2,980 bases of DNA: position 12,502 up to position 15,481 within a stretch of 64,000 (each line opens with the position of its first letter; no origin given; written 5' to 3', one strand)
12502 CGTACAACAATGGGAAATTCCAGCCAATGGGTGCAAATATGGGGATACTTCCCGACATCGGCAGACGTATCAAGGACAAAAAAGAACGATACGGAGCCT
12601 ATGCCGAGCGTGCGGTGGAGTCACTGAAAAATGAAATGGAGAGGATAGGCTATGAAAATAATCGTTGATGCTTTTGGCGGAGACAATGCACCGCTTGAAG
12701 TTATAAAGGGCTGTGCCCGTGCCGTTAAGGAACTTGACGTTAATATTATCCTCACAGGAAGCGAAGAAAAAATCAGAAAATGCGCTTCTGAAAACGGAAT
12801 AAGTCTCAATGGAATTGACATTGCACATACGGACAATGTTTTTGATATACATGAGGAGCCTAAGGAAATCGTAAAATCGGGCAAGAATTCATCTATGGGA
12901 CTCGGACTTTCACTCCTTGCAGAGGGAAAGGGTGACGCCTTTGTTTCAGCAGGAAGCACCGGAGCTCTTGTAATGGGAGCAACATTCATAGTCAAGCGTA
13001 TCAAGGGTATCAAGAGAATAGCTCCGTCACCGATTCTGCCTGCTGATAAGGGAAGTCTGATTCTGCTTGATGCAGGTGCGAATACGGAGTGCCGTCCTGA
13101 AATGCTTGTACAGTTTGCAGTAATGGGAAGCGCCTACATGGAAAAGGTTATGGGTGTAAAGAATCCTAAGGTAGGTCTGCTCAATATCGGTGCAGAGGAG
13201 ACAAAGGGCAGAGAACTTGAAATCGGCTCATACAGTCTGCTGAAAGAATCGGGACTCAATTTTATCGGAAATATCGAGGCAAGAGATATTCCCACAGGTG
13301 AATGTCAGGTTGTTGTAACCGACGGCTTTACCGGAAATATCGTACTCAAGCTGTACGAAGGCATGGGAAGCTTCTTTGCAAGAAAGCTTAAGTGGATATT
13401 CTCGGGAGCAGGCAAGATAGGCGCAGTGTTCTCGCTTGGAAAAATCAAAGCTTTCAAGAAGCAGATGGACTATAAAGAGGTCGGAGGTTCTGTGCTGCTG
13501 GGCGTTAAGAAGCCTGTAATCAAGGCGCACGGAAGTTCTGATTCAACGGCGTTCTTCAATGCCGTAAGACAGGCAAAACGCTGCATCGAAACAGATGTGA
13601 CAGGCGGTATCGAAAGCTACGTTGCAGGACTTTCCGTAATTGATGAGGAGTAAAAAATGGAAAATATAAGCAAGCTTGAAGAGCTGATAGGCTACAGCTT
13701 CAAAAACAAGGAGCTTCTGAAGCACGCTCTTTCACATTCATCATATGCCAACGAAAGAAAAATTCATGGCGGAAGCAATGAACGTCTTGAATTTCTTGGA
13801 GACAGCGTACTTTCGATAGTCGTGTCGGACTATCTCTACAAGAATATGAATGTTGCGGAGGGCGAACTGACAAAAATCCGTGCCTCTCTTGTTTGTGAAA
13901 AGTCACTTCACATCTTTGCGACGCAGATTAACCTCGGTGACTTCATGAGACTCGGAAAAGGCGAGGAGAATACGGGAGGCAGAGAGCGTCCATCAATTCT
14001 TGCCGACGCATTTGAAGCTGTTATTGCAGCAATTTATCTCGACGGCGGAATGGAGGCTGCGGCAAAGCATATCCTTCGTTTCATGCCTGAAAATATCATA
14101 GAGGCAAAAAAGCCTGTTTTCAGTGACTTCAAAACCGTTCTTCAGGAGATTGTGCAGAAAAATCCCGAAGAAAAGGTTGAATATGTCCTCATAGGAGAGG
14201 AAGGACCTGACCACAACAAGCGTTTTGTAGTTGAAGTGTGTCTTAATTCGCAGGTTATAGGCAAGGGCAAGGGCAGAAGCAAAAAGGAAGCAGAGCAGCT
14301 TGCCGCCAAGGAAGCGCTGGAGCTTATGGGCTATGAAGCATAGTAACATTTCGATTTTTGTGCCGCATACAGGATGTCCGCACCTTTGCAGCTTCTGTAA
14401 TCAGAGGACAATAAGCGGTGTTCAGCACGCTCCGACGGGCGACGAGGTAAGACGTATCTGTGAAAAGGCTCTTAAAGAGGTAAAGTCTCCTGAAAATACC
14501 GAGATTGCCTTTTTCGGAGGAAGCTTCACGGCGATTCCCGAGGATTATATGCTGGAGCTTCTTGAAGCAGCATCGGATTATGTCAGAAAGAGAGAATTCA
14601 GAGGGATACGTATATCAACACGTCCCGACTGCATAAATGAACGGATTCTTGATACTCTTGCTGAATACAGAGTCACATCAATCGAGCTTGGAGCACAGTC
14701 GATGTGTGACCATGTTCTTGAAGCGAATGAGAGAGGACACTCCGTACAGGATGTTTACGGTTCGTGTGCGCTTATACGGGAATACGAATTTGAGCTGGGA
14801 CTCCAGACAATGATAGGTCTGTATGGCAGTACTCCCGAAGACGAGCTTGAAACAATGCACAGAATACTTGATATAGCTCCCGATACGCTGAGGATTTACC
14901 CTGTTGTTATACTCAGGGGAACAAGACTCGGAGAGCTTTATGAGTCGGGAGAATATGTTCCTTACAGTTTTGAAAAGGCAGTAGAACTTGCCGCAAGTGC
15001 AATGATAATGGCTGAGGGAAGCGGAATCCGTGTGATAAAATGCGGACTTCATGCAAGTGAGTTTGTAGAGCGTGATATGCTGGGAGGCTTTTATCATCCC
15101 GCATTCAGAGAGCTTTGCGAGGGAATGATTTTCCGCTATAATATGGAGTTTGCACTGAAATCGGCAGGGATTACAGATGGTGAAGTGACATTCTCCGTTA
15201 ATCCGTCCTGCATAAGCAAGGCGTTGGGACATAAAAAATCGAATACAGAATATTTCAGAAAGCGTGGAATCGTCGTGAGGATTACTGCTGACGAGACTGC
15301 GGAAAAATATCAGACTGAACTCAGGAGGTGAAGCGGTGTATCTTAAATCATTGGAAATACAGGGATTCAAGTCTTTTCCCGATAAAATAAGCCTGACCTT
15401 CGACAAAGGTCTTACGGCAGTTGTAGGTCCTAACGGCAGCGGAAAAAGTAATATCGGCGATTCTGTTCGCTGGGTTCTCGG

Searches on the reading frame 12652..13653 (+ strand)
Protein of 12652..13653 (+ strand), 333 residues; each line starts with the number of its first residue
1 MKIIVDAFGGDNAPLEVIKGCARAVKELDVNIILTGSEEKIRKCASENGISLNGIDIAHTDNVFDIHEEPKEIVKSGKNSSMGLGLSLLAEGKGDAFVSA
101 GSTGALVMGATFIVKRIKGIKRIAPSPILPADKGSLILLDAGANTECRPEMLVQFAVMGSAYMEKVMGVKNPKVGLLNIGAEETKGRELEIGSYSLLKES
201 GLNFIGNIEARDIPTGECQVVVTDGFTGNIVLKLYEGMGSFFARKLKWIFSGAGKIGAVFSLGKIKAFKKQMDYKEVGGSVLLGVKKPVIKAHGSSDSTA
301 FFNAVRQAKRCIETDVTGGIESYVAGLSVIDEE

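Call 59: search_protein_families(library=pfam, proteins=[window:12652-13653:+], max_evalue=0.00001)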
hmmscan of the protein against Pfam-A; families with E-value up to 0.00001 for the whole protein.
window:12652-13653:+ (333 aa): 1 family
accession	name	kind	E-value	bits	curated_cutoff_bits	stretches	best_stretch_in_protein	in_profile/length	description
PF02504.20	FA_synthesis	-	7.1e-97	324.8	29.1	1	1-316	1-321/324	Fatty acid synthesis protein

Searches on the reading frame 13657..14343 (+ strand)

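Call 59: search_protein_families(library=pfam, proteins=[window:13657-14343:+], max_evalue=0.00001)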
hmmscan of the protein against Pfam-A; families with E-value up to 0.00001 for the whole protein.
window:13657-14343:+ (228 aa): 3 families
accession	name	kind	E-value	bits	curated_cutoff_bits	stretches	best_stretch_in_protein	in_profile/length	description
PF14622.11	Ribonucleas_3_3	-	8e-46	155.8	35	1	17-143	1-124/128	Ribonuclease-III-like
PF00636.31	Ribonuclease_3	-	3.3e-25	89.3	27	1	42-131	1-102/102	Ribonuclease III domain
PF00035.32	dsrm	-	1.2e-21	77.5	23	1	159-223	2-65/66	Double-stranded RNA binding motif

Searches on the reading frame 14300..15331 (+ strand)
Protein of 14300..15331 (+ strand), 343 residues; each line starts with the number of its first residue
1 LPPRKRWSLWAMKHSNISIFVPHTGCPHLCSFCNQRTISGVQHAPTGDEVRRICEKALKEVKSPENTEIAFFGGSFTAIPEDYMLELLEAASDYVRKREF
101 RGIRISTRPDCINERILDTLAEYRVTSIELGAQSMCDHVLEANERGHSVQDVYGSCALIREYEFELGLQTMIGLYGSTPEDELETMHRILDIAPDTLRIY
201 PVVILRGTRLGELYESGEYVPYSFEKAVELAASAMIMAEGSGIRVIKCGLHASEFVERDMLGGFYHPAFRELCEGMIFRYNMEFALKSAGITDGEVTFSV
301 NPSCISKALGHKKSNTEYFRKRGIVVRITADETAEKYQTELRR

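Call 59: search_protein_families(library=pfam, proteins=[window:14300-15331:+], max_evalue=0.00001)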
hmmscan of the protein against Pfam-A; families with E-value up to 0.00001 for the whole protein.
window:14300-15331:+ (343 aa): 2 families
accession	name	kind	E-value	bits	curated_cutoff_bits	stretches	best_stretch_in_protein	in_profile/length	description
PF04055.27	Radical_SAM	-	9.4e-21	75.1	29.5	1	22-188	3-165/166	Radical SAM superfamily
PF16199.10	Radical_SAM_C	-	1.6e-16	60.6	31.9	1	194-274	1-80/85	Radical_SAM C-terminal domain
